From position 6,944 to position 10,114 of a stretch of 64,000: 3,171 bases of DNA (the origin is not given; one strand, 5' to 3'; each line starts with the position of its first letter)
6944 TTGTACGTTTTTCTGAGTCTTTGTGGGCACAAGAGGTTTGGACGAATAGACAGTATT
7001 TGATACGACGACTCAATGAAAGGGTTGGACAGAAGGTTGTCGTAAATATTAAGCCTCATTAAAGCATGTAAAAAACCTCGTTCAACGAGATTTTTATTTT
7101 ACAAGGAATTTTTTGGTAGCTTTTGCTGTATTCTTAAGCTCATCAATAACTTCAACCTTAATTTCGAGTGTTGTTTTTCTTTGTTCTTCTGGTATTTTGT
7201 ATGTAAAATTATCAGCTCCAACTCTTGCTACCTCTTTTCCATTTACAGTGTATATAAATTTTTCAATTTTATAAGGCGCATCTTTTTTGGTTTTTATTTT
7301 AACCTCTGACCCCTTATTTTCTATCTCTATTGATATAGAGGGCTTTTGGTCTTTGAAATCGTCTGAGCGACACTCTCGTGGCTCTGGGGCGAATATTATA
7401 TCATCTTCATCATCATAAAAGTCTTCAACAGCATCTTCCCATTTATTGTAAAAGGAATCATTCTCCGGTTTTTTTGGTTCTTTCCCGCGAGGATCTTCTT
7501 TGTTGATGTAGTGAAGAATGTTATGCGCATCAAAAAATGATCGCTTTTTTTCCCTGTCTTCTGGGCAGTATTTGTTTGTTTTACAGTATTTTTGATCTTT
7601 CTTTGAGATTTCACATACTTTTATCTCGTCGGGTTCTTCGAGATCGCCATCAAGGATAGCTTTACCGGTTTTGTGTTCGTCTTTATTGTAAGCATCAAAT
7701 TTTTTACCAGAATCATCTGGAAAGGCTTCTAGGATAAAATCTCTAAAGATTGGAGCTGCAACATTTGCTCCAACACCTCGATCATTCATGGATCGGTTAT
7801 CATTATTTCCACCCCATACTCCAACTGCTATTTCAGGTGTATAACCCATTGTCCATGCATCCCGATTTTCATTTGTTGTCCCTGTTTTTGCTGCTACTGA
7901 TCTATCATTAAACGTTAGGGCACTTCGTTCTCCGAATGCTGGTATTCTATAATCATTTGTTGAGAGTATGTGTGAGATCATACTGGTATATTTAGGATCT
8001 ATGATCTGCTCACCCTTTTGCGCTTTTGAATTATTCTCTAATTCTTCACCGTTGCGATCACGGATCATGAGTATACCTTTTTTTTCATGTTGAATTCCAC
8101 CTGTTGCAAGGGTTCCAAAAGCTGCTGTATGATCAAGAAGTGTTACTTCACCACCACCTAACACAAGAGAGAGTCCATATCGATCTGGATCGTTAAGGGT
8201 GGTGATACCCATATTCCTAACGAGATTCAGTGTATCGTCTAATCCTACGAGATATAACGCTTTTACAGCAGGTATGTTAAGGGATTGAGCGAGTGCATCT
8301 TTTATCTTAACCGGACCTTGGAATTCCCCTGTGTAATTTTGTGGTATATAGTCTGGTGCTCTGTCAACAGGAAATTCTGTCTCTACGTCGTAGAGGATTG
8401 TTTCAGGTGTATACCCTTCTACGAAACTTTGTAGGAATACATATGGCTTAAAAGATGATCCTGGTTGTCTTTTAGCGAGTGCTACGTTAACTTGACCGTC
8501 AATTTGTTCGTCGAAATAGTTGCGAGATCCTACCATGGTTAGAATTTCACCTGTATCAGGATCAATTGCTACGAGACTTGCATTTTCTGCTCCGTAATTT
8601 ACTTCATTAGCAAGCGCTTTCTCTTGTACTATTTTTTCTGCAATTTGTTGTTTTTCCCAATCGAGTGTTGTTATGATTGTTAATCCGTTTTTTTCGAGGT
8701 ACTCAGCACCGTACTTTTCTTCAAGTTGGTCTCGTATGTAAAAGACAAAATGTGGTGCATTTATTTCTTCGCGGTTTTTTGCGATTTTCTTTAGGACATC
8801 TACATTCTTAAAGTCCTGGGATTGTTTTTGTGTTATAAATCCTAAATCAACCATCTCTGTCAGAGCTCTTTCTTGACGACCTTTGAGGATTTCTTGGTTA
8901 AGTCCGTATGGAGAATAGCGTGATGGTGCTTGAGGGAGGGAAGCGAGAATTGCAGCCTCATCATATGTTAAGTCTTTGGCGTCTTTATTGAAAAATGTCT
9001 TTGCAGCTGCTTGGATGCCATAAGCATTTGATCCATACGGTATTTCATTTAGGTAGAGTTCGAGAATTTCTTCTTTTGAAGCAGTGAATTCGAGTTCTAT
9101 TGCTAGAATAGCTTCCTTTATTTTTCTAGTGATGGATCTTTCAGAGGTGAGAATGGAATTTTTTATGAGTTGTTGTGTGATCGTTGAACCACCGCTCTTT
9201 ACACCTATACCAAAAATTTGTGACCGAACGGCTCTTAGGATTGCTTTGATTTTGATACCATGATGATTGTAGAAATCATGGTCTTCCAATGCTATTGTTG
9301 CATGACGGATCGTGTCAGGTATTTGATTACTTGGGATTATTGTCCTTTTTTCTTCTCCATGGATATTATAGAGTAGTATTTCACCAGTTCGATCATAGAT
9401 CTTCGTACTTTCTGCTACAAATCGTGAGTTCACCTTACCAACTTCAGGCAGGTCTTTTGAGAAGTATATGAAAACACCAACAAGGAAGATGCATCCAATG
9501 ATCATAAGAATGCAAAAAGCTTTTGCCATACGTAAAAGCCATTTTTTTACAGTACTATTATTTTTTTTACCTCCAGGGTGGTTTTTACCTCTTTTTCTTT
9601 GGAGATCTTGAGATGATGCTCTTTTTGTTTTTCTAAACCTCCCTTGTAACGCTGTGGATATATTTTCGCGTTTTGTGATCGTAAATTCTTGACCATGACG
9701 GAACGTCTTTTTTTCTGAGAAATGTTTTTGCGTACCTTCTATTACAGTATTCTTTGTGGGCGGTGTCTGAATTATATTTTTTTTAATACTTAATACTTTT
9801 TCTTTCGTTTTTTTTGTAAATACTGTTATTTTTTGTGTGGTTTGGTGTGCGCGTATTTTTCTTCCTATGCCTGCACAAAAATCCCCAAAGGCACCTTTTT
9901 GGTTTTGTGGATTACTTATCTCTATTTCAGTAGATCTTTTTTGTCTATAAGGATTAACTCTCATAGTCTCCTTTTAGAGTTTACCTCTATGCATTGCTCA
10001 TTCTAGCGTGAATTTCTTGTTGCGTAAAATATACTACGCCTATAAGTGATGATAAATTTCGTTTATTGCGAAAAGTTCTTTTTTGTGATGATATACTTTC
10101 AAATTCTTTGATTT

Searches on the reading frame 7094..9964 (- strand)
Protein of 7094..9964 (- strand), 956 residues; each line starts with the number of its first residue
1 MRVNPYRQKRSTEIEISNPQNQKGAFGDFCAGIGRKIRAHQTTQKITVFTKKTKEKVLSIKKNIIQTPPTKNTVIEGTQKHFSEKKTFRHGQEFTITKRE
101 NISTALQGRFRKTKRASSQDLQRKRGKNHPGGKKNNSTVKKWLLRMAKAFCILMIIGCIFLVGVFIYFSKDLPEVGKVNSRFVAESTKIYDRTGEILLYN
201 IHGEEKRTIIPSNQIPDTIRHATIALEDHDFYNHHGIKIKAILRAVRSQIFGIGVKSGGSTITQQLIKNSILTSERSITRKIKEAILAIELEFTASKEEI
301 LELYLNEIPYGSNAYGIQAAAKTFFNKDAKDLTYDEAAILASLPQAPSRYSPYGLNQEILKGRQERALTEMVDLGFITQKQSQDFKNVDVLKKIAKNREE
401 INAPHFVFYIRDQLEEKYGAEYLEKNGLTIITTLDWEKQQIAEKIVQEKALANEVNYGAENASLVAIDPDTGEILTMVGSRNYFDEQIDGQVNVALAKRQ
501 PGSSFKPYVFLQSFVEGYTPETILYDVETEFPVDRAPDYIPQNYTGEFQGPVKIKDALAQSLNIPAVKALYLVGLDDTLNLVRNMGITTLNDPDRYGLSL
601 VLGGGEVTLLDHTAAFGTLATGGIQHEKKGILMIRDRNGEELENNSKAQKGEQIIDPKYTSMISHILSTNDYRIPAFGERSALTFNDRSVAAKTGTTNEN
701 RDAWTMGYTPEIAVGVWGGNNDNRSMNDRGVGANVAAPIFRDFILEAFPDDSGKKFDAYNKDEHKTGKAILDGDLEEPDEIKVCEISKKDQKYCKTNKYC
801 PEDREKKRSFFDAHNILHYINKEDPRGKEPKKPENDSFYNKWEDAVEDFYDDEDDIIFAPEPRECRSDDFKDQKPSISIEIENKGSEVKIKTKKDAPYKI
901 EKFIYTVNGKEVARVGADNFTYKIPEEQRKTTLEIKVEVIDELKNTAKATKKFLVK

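Call 59: search_protein_families(library=pfam, proteins=[window:7094-9964:-], max_evalue=0.00001)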
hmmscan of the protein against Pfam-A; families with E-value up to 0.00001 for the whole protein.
window:7094-9964:- (956 aa): 2 families
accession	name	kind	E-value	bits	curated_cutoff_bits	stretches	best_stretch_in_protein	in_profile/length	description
PF00912.28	Transgly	-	8.9e-61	204.9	27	1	198-371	5-177/178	Transglycosylase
PF00905.27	Transpeptidase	-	5.3e-16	59.1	22.1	1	463-743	2-297/299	Penicillin binding protein transpeptidase domain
